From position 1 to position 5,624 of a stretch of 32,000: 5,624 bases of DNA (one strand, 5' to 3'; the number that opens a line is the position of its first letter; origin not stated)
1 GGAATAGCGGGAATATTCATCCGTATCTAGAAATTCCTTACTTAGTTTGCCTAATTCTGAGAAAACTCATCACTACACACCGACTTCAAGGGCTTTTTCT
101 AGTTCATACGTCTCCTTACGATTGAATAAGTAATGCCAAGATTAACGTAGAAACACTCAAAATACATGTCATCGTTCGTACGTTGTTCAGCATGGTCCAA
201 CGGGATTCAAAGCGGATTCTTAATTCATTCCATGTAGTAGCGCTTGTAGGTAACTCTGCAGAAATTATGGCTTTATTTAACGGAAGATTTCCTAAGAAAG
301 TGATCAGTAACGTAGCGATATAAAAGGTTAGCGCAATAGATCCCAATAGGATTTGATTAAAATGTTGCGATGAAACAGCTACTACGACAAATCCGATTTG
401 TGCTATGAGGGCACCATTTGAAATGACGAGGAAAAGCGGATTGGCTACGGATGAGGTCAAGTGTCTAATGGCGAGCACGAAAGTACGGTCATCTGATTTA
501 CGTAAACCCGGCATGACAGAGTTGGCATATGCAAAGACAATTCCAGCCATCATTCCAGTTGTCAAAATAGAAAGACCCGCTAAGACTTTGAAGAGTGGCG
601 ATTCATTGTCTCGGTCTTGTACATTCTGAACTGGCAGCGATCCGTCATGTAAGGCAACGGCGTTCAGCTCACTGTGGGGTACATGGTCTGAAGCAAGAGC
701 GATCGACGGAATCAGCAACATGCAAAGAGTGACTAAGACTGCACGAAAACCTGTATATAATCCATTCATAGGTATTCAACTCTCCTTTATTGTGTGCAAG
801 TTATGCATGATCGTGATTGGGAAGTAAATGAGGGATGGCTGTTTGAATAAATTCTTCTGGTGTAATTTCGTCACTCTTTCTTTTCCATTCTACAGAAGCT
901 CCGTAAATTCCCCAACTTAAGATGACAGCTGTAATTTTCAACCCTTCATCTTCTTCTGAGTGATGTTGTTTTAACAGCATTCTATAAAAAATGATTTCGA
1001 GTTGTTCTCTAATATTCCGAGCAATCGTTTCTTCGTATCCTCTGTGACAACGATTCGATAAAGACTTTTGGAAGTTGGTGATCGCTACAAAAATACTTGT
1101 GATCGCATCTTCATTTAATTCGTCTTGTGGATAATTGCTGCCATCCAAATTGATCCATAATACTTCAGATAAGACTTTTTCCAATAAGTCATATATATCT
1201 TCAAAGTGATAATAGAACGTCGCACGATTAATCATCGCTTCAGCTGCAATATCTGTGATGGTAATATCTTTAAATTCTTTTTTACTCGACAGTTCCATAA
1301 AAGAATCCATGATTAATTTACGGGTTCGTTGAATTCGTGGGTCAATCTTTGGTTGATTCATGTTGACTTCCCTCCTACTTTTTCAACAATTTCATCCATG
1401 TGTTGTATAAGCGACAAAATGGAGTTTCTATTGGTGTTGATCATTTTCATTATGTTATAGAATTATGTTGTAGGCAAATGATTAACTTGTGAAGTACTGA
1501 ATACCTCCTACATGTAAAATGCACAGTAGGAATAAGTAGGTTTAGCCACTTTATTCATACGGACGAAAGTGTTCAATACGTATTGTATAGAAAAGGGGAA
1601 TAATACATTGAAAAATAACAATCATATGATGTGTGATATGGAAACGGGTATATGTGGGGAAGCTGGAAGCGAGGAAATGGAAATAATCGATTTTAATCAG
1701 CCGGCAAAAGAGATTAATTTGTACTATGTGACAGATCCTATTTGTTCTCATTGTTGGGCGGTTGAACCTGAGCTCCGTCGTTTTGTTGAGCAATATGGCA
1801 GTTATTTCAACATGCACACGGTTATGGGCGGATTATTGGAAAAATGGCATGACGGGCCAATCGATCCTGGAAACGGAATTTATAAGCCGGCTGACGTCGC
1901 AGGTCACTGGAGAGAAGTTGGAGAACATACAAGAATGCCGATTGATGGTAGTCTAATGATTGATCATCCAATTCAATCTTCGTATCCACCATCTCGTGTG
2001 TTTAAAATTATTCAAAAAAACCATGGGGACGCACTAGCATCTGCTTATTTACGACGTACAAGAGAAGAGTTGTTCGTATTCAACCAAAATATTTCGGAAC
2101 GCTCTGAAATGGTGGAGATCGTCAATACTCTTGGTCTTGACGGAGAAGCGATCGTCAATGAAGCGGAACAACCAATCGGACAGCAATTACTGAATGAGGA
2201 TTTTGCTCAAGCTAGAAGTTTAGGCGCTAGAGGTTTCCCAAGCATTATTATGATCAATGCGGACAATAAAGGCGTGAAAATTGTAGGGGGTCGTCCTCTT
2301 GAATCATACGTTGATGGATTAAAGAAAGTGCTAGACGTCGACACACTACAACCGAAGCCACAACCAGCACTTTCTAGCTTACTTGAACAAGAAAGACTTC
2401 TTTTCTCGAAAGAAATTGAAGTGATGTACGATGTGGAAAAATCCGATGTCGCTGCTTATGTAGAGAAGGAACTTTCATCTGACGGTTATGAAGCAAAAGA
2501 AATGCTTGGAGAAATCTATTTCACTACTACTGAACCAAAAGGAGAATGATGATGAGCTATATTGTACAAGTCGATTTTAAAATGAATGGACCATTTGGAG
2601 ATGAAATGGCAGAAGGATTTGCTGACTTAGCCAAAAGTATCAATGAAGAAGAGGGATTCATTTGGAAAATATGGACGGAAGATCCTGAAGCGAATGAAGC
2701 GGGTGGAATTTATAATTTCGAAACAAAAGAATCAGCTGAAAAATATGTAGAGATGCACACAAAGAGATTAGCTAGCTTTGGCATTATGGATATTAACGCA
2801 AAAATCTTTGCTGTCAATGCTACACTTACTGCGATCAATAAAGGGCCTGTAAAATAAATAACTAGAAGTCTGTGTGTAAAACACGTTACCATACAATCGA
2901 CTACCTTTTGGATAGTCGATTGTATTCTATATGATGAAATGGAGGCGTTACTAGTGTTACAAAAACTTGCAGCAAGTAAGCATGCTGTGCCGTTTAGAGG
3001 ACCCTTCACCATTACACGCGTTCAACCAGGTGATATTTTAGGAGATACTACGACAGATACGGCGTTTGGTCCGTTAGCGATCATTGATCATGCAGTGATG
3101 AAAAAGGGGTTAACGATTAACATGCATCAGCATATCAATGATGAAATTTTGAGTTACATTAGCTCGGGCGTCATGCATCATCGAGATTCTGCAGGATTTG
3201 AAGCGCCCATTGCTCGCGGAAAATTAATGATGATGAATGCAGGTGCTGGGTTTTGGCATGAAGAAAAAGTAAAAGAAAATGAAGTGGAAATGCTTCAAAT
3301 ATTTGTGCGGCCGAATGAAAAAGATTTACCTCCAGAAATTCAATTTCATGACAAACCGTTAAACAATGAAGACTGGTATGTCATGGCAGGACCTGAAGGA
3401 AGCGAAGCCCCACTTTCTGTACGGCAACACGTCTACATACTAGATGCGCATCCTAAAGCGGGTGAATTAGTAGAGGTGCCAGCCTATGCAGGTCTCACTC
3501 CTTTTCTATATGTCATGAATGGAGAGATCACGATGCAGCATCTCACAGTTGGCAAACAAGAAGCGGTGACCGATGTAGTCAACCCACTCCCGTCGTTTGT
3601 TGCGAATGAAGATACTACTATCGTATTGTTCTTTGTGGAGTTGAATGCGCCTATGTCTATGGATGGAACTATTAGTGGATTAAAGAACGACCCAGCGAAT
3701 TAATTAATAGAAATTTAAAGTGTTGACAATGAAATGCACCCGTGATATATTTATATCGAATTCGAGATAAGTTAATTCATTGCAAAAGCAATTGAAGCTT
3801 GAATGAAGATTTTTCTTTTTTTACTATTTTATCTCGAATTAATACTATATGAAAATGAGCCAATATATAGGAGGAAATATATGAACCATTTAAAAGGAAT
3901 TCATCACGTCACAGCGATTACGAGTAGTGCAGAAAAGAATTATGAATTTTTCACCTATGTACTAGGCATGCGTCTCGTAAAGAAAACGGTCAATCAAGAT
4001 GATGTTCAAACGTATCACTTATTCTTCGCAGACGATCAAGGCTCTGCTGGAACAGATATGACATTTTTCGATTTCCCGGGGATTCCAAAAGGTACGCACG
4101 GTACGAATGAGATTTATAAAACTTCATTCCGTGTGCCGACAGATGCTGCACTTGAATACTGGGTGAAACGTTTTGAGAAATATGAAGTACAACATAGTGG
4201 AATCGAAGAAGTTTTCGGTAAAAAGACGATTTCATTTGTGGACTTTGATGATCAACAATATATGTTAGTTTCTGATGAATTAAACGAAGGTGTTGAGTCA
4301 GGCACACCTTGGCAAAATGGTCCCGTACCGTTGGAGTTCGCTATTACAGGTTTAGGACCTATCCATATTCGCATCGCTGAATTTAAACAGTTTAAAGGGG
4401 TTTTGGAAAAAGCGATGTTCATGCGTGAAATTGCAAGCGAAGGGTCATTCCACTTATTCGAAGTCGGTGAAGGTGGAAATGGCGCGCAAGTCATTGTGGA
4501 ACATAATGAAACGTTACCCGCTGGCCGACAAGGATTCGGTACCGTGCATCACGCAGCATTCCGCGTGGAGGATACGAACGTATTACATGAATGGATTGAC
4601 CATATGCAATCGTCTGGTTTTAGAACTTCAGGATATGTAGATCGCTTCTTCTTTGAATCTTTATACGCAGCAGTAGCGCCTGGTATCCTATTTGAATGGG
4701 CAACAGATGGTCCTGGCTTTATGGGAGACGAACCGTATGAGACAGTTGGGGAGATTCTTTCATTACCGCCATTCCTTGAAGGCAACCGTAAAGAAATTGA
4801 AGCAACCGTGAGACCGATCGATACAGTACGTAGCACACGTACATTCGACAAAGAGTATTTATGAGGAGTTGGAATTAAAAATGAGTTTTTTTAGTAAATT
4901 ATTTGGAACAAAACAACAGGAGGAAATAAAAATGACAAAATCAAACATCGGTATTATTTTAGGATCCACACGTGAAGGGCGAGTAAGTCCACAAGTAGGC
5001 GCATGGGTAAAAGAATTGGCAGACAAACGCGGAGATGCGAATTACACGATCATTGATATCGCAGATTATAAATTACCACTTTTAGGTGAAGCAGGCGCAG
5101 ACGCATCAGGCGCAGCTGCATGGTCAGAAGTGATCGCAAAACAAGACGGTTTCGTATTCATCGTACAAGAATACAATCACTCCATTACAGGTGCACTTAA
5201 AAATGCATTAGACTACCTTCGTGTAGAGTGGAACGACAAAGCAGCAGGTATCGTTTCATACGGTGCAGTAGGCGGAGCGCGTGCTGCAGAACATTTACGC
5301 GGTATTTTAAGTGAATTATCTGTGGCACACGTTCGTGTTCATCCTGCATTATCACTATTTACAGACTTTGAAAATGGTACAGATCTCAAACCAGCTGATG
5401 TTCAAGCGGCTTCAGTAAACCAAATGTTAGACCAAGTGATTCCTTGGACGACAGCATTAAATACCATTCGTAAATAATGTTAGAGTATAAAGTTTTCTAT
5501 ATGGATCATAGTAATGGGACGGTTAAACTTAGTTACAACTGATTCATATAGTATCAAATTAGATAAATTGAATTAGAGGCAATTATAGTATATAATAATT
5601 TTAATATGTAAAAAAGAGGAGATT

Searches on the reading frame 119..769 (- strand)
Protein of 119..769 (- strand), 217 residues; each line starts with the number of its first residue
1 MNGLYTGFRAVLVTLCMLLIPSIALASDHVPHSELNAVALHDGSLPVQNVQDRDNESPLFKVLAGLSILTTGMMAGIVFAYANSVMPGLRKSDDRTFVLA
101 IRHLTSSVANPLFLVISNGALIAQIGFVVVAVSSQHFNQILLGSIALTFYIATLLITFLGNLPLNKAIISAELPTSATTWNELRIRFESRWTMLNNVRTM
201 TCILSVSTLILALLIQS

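Call 84: search_protein_families(library=pfam, proteins=[window:119-769:-], max_evalue=0.00001)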
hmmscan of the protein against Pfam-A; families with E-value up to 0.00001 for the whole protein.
window:119-769:- (217 aa): 1 family
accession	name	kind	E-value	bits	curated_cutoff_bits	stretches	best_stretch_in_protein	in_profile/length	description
PF08592.16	Anthrone_oxy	-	1.1e-10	42.1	27.3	1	120-206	16-104/106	Anthrone oxygenase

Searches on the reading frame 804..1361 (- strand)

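Call 84: search_protein_families(library=pfam, proteins=[window:804-1361:-], max_evalue=0.00001)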
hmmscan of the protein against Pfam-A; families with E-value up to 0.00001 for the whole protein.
window:804-1361:- (186 aa): 1 family
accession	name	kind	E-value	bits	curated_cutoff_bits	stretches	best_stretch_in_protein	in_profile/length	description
PF00440.29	TetR_N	-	1.9e-07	31.2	24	1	18-62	2-46/47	Bacterial regulatory proteins, tetR family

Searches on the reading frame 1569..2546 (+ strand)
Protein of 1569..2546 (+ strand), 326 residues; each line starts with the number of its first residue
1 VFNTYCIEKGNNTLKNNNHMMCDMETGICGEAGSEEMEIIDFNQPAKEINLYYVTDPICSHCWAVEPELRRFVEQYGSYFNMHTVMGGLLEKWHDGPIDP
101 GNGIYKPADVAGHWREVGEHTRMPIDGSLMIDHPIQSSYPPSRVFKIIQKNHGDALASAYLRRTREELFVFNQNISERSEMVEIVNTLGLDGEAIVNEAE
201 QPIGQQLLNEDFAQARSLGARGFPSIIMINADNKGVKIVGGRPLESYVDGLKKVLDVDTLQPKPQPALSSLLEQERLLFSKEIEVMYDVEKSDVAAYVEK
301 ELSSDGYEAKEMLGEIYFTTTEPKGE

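Call 84: search_protein_families(library=pfam, proteins=[window:1569-2546:+], max_evalue=0.00001)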
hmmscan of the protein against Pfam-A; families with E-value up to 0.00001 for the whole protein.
window:1569-2546:+ (326 aa): 2 families
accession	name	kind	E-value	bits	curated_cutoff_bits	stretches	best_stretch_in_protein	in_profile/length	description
PF13743.12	Thioredoxin_5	-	4.5e-24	85.6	27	1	52-248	1-185/186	Thioredoxin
PF01323.26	DSBA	-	2.8e-13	50.5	25.6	1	55-249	6-188/191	DSBA-like thioredoxin domain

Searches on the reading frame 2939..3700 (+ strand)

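Call 84: search_protein_families(library=pfam, proteins=[window:2939-3700:+], max_evalue=0.00001)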
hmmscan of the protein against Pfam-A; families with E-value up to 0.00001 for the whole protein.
window:2939-3700:+ (254 aa): 1 family
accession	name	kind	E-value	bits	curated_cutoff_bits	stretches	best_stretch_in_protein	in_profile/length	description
PF02678.22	Pirin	-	3.6e-14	53.1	26.1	1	54-123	39-108/108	Pirin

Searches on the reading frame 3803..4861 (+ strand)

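Call 84: search_protein_families(library=pfam, proteins=[window:3803-4861:+], max_evalue=0.00001)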
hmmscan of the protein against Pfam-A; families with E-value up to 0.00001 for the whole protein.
window:3803-4861:+ (353 aa): 1 family
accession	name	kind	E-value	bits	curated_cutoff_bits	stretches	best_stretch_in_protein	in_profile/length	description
PF00903.31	Glyoxalase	-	1.7e-11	45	20.6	1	32-133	1-97/121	Glyoxalase/Bleomycin resistance protein/Dioxygenase superfamily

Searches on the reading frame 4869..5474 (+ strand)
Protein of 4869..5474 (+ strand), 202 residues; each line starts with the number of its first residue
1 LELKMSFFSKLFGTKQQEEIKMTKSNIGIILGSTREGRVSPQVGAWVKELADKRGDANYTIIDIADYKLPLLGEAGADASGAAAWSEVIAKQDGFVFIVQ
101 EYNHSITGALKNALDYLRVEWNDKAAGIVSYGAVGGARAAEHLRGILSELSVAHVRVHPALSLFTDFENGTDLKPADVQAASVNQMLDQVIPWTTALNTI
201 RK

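Call 84: search_protein_families(library=pfam, proteins=[window:4869-5474:+], max_evalue=0.00001)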
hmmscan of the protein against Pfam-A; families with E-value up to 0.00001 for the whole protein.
window:4869-5474:+ (202 aa): 1 family
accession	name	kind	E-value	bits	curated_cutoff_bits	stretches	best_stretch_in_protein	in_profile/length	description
PF03358.20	FMN_red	-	1.4e-32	112.8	24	1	26-157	2-142/152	NADPH-dependent FMN reductase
